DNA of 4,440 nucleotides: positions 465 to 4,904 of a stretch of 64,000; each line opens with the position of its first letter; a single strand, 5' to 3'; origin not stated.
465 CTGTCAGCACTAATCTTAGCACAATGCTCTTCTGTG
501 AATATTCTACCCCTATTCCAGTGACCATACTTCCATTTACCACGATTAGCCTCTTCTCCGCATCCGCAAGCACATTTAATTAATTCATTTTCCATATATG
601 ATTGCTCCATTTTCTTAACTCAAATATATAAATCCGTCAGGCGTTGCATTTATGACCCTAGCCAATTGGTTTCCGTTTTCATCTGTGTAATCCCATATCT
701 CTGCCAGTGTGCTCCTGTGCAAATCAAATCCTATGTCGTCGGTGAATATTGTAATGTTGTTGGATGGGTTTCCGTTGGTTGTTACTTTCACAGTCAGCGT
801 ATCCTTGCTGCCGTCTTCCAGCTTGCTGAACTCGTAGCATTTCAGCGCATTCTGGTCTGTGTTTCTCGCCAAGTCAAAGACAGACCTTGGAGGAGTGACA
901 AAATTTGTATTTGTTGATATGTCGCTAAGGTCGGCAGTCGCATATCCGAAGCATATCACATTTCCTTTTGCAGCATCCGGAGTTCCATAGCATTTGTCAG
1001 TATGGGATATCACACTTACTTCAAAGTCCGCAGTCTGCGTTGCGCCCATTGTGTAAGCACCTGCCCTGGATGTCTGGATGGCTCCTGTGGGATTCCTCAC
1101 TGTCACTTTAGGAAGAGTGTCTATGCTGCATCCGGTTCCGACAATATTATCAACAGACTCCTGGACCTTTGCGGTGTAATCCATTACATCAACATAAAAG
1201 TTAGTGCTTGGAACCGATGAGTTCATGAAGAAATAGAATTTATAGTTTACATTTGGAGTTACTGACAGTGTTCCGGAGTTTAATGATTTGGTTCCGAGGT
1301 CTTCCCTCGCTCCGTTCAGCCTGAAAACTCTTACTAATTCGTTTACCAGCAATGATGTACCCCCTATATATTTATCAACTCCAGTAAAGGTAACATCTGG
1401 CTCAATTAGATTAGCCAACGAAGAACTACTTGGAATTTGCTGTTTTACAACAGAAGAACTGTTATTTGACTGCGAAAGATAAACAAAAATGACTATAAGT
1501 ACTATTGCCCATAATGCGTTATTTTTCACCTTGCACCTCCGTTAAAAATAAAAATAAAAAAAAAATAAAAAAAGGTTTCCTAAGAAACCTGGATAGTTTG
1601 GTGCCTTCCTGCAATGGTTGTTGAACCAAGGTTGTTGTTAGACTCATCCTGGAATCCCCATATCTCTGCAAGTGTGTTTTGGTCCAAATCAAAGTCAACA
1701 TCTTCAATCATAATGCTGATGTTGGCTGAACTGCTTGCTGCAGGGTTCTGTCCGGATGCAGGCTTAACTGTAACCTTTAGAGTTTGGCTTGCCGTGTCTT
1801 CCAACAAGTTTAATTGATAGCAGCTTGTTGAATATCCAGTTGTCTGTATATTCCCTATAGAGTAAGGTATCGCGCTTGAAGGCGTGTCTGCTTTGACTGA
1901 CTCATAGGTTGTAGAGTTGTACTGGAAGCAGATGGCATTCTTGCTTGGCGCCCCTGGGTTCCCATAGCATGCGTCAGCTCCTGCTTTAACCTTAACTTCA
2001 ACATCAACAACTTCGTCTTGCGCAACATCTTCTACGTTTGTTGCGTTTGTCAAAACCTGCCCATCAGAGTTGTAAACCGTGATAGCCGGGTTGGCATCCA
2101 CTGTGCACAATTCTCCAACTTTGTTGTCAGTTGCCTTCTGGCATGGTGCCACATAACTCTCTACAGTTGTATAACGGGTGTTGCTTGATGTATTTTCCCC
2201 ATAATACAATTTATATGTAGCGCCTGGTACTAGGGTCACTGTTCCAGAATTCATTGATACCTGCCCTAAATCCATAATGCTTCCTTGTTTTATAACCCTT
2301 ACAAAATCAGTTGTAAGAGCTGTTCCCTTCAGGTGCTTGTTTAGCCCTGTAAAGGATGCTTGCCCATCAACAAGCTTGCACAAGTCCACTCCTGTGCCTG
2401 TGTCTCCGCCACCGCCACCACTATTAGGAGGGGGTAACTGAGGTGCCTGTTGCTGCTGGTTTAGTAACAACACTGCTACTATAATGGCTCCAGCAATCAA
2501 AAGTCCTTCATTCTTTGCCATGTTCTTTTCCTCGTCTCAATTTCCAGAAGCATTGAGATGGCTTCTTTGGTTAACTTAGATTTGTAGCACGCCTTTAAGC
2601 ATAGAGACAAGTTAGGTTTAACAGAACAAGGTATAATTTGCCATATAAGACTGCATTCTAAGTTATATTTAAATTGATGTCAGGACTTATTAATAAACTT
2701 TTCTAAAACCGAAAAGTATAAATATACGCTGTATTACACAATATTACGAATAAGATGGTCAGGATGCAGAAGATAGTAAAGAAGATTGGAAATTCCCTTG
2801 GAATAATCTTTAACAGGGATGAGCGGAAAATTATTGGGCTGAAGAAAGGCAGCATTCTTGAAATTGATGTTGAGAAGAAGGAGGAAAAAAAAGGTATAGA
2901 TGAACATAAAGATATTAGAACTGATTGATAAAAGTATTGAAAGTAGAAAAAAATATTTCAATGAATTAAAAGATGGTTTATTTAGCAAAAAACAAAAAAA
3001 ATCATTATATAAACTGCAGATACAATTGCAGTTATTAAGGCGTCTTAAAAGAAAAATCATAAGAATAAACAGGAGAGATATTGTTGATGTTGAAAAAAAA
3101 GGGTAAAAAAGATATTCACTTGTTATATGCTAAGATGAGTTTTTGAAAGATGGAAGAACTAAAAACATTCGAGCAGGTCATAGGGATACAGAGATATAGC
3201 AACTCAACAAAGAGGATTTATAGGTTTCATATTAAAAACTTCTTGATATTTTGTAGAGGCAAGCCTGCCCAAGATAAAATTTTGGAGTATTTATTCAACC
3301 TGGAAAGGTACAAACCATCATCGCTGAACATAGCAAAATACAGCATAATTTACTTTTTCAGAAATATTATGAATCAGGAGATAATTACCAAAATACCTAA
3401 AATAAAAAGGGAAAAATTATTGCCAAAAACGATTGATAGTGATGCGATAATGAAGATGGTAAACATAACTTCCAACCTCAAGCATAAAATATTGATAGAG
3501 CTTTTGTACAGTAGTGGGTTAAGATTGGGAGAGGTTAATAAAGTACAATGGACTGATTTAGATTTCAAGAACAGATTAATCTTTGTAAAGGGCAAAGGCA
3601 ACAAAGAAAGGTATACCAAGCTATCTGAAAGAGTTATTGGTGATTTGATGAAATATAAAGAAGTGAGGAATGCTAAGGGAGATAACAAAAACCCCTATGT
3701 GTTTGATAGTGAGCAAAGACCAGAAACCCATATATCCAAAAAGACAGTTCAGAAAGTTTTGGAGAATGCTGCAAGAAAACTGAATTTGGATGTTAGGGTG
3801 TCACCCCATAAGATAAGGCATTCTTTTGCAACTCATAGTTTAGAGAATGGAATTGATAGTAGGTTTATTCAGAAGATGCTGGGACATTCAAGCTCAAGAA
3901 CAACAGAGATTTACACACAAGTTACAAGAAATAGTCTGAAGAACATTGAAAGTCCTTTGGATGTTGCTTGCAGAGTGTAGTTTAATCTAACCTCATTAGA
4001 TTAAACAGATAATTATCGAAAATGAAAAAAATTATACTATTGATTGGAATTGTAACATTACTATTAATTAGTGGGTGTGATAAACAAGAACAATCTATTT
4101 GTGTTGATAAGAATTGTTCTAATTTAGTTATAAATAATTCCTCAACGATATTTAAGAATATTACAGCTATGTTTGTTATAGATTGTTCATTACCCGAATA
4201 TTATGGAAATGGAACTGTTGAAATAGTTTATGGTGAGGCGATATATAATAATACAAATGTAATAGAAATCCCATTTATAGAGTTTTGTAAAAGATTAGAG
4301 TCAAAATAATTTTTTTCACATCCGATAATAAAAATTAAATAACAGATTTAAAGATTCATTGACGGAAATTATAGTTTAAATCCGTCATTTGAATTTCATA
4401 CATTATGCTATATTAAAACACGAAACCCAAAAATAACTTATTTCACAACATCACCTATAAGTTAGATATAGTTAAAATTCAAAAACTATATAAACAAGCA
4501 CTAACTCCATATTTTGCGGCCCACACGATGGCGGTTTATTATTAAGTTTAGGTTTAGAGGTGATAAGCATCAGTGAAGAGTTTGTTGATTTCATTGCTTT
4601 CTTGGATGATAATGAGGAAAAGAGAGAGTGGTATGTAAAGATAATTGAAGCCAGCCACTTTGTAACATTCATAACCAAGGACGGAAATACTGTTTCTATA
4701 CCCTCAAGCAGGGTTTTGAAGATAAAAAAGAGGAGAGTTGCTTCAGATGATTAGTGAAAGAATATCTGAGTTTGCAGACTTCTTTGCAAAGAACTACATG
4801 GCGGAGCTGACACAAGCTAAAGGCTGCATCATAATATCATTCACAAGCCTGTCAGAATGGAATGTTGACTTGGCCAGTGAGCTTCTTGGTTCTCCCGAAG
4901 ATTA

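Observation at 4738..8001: Element-encoded archaeal-type MCM helicase with a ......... intein in Walker B, next to integrase and an AbrB-like gene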

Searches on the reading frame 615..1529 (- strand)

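Call 6: search_protein_families(library=pfam, proteins=[window:615-1529:-], max_evalue=1)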
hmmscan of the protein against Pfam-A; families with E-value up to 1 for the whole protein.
window:615-1529:- (304 aa): 0 families

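Call 16: search_protein_families(library=phrogs, proteins=[window:615-1529:-], max_evalue=0.01)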
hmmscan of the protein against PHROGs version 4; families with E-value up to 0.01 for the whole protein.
window:615-1529:- (304 aa): 1 family
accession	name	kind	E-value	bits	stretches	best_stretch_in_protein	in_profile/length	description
phrog_26782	-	unknown function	0.0025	18.6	1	85-144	51-110/144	-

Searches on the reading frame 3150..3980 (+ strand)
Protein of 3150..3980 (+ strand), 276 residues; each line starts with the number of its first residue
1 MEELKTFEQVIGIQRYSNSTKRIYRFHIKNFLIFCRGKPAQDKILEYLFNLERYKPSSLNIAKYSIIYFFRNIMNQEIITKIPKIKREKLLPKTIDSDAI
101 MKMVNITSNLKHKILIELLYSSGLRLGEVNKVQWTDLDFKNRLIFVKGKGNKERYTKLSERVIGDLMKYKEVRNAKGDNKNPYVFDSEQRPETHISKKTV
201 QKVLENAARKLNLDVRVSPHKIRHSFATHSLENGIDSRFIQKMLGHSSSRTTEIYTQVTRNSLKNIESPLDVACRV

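Call 3: search_protein_families(library=pfam, proteins=[window:3150-3980:+], max_evalue=0.01)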
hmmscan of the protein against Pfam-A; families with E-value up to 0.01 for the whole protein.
window:3150-3980:+ (276 aa): 2 families
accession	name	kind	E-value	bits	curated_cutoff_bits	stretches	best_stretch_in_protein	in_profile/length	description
PF00589.27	Phage_integrase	-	4.9e-40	137.5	27.1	1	98-260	9-170/172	Phage integrase family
PF13495.12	Phage_int_SAM_4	-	2.6e-06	28.2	27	1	5-78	3-83/85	Phage integrase, N-terminal SAM-like domain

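Call 84: search_protein_families(library=ncbifam, proteins=[window:3150-3980:+], max_evalue=0.01)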
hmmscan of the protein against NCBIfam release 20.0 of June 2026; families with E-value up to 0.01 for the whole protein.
window:3150-3980:+ (276 aa): 13 families
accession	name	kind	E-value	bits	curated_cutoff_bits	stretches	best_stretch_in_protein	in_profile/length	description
NF040815.2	recomb_XerA_Arch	equivalog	2.1e-58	198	220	1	6-265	2-261/263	site-specific tyrosine recombinase/integron integrase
TIGR02224.1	recomb_XerC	equivalog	1.1e-48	166.1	335.15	1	14-266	11-285/295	tyrosine recombinase XerC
TIGR02225.1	recomb_XerD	equivalog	7.4e-46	156.8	329.6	1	14-266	11-282/290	site-specific tyrosine recombinase XerD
NF001399.0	PRK00283.1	subfamily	1.2e-44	152.7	279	1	43-266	55-291/300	tyrosine recombinase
TIGR02249.1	integrase_gron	subfamily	1.5e-44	152.6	265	2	188-271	230-313/315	integron integrase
NF002331.0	PRK01287.1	subfamily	5.3e-32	111.2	371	1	84-267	130-321/365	site-specific tyrosine recombinase XerC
NF003462.0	PRK05084.1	equivalog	6.4e-27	94.2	267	1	115-265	200-351/360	tyrosine recombinase XerS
NF011946.0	PRK15417.1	equivalog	2.2e-23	83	435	2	193-273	250-330/337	integron integrase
NF007370.0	PRK09870.1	subfamily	1e-15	57.9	221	1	97-257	18-178/200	tyrosine-type DNA invertase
NF007371.0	PRK09871.1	subfamily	1.1e-11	44.6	222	1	97-257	12-173/198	tyrosine-type DNA invertase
NF040693.1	recomb_GmtY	equivalog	3.8e-11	42.9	340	1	169-264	339-438/441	gamma-mobile-trio recombinase GmtY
NF002685.0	PRK02436.1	equivalog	2.1e-08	34.3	178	1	8-256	6-244/245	site-specific tyrosine recombinase XerD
NF041502.1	integrase_1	equivalog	2.4e-06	26.6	350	1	189-268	284-370/484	site-specific integrase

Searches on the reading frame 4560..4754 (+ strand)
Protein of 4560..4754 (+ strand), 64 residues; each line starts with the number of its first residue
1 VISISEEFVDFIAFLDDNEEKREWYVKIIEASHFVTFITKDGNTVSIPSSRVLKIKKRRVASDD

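Call 3: search_protein_families(library=pfam, proteins=[window:4560-4754:+], max_evalue=0.01)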
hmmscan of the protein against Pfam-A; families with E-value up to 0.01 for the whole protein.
window:4560-4754:+ (64 aa): 0 families

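Call 41: search_protein_families(library=pfam, proteins=[window:4560-4754:+], max_evalue=5)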
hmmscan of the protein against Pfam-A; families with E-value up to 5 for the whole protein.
window:4560-4754:+ (64 aa): 1 family
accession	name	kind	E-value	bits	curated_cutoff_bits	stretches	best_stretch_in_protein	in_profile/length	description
PF22338.1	Pyruv_OxRed_insertion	-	0.15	12.6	27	1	8-33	25-50/66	Pyruvate-ferredoxin oxidoreductase, insertion domain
